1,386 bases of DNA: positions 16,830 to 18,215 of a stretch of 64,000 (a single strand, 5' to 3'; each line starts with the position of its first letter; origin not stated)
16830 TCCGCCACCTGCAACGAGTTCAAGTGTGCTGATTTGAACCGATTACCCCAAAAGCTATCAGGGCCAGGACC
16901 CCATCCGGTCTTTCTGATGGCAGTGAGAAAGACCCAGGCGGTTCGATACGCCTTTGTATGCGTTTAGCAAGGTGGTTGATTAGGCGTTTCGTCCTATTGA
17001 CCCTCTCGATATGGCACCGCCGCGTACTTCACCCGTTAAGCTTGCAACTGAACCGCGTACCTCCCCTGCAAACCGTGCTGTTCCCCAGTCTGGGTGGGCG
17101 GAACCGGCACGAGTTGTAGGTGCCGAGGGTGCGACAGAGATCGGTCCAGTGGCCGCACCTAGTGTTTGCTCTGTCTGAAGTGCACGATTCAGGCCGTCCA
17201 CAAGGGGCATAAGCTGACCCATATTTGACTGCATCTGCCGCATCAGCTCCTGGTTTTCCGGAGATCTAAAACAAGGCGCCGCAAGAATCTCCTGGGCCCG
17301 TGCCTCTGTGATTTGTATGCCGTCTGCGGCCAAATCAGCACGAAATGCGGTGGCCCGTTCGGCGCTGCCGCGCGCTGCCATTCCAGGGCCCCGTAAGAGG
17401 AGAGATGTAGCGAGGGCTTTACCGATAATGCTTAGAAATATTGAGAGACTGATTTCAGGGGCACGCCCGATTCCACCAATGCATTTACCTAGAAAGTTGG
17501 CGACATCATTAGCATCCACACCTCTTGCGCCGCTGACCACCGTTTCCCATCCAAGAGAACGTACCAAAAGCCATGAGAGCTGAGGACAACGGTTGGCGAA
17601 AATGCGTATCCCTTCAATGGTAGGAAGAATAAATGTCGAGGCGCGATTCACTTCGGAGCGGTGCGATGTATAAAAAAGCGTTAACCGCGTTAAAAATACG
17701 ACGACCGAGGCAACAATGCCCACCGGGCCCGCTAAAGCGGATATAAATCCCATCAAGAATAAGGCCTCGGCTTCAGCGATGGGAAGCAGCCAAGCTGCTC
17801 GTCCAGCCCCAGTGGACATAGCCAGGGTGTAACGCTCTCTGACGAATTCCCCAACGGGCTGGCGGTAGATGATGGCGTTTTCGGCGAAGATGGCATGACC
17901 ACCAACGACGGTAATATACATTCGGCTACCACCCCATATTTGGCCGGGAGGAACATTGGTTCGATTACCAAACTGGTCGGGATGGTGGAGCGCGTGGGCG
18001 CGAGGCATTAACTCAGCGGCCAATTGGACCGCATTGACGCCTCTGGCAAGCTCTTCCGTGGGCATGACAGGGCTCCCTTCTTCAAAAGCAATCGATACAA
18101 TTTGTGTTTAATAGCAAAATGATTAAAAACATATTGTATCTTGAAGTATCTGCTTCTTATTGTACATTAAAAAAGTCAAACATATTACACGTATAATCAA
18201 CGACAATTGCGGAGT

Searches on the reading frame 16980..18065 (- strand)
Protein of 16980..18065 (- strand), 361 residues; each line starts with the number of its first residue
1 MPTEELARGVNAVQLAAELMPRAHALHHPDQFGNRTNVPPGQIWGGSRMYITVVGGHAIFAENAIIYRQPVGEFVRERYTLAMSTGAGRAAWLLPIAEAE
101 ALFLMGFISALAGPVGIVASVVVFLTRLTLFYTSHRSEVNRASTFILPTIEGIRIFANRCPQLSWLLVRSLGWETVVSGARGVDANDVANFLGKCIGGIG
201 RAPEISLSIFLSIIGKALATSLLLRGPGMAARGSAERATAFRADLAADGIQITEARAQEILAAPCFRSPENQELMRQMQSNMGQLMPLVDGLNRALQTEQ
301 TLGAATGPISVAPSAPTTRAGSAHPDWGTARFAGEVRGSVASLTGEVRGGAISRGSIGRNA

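Call 95: search_protein_families(library=pfam, proteins=[window:16980-18065:-], max_evalue=0.00001)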
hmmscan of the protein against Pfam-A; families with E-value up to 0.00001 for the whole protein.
window:16980-18065:- (361 aa): 0 families

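Call 96: search_protein_families(library=pfam, proteins=[window:16980-18065:-], max_evalue=1)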
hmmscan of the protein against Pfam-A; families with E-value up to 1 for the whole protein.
window:16980-18065:- (361 aa): 1 family
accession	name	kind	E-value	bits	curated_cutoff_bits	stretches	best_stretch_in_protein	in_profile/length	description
PF07687.19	M20_dimer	-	0.064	13.7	21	1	8-65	25-70/107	Peptidase dimerisation domain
